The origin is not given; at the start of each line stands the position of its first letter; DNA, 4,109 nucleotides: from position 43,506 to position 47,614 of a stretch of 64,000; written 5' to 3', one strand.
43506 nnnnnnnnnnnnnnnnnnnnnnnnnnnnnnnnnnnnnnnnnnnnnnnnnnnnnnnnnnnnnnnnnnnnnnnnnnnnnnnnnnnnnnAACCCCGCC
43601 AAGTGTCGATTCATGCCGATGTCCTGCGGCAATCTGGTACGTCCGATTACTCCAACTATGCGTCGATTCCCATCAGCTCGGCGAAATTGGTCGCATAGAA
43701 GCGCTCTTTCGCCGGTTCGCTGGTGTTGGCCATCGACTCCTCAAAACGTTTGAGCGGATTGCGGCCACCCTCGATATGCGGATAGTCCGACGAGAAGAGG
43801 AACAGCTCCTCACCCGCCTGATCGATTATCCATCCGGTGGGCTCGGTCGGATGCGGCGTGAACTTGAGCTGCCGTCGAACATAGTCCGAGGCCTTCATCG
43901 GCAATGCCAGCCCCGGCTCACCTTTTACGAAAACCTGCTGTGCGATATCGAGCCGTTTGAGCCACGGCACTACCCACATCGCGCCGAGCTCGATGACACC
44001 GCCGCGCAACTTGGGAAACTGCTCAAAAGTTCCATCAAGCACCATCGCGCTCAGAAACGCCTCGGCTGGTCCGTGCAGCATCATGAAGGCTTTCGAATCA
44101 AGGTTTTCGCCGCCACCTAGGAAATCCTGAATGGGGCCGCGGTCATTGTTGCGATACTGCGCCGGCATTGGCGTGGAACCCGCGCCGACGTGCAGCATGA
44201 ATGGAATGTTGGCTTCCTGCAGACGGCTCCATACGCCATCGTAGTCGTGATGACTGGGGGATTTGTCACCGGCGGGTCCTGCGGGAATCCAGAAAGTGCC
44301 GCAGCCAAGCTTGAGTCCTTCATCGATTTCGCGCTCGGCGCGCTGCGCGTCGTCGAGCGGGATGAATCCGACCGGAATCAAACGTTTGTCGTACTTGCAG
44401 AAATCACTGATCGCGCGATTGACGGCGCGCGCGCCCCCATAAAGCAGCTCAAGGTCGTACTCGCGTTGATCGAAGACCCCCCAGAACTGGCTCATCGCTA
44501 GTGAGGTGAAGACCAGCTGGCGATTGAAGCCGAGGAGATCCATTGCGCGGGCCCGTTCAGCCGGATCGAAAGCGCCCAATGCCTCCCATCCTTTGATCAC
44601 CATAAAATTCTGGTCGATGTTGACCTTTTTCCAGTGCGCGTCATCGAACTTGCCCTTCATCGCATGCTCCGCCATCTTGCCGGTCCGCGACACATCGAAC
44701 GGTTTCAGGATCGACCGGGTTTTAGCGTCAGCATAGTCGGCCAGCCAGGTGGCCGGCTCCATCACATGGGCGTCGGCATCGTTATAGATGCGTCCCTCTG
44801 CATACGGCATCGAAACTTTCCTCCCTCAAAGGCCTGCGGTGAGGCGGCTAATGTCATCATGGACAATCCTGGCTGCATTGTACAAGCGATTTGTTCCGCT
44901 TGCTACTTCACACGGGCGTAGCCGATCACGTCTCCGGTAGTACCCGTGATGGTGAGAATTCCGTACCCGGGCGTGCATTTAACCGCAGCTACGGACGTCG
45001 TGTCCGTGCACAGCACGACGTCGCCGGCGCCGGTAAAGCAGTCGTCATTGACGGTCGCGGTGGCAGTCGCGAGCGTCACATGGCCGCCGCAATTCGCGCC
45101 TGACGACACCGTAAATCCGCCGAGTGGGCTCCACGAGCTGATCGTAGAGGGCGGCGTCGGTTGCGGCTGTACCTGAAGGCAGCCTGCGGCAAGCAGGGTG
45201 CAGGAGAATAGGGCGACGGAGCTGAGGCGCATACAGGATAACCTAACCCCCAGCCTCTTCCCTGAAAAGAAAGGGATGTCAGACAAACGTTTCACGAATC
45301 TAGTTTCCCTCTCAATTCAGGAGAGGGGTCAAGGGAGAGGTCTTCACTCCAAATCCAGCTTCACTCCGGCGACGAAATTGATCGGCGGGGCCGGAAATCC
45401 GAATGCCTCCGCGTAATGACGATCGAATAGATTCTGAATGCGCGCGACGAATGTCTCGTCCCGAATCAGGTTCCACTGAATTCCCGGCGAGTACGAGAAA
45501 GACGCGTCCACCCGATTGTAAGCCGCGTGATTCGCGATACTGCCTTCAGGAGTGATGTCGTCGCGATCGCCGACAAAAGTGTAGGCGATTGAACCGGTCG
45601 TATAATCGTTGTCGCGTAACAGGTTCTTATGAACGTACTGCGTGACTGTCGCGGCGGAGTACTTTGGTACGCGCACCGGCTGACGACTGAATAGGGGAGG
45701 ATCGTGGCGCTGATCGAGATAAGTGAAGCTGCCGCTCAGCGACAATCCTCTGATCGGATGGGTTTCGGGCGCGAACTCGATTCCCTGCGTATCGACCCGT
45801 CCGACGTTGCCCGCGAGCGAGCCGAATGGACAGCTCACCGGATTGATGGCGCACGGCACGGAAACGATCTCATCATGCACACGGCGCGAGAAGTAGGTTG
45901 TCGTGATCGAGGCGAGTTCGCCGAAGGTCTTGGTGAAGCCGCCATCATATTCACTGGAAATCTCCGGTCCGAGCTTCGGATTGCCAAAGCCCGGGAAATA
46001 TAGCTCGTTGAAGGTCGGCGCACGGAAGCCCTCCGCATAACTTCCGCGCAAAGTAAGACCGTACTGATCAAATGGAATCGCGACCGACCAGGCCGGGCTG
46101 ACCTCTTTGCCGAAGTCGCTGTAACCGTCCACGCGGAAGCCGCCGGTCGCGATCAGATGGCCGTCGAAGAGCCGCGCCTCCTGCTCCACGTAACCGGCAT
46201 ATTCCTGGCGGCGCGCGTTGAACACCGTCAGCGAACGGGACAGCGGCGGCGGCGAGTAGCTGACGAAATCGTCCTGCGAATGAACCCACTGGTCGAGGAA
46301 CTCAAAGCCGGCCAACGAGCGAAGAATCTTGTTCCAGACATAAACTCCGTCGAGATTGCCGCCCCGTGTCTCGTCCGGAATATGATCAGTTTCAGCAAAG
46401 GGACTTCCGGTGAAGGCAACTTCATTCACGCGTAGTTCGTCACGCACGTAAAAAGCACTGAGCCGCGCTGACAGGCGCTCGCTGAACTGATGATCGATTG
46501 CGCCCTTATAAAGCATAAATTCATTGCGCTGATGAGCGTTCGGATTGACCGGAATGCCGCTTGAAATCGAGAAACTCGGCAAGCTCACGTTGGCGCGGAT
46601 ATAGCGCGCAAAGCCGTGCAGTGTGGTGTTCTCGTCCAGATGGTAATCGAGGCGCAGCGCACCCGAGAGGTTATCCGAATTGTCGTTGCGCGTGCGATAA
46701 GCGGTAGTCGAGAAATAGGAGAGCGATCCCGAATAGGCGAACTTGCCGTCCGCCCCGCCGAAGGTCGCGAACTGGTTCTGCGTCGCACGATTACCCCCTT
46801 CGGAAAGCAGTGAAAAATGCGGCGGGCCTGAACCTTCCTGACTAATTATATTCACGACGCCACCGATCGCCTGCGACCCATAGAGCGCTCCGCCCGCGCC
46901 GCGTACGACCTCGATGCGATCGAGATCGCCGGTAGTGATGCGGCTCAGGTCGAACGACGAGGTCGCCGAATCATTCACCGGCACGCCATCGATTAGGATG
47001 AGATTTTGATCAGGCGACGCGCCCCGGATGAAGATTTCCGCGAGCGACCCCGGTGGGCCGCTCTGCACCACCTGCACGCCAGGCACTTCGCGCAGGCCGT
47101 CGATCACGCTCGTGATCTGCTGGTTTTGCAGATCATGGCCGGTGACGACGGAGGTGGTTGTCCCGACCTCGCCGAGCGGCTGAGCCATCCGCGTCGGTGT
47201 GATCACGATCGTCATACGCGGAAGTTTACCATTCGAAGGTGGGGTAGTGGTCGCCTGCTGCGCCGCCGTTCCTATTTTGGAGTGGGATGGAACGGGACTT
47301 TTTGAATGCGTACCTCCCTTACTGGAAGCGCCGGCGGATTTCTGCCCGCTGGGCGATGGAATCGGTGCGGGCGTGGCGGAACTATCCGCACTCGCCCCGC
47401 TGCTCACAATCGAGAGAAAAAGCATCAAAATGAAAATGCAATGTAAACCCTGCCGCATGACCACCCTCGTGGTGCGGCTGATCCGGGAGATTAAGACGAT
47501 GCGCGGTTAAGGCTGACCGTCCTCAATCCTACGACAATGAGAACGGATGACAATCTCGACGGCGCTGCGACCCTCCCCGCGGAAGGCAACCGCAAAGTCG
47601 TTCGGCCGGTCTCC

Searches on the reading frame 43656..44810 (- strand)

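Call 99: search_protein_families(library=pfam, proteins=[window:43656-44810:-], max_evalue=0.00001)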
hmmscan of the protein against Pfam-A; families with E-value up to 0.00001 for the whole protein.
window:43656-44810:- (384 aa): 1 family
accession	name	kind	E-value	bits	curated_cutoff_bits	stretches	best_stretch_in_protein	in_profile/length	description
PF04909.20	Amidohydro_2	-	8.4e-14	52.4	26.4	1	12-375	3-282/289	Amidohydrolase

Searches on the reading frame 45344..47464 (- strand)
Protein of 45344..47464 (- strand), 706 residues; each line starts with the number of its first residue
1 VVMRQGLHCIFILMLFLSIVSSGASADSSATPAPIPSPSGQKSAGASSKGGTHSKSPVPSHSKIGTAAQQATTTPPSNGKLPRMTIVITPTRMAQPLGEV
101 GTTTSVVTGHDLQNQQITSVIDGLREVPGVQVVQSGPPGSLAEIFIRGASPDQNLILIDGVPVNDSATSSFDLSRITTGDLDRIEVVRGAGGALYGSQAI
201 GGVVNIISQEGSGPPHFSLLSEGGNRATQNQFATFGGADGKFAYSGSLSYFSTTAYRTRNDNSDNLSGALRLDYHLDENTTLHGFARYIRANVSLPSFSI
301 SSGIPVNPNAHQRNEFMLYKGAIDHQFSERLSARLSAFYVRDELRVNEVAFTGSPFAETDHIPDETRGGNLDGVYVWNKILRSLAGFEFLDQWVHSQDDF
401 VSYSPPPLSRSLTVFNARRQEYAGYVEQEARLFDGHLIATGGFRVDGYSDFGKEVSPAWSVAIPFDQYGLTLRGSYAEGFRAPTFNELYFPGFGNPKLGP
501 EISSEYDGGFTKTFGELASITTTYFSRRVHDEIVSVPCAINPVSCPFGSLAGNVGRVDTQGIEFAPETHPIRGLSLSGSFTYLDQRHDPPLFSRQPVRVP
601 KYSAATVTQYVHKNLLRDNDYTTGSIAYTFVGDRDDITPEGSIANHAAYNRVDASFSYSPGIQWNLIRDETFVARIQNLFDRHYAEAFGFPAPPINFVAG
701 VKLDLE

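Call 99: search_protein_families(library=pfam, proteins=[window:45344-47464:-], max_evalue=0.00001)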
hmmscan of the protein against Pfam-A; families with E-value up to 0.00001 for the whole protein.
window:45344-47464:- (706 aa): 2 families
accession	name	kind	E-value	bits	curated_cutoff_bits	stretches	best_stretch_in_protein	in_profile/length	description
PF00593.30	TonB_dep_Rec_b-barrel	-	2e-38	133.8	27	1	315-679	59-436/436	TonB dependent receptor-like, beta-barrel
PF07715.20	Plug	-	1.4e-28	100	23.9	1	99-203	4-107/107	TonB-dependent Receptor Plug Domain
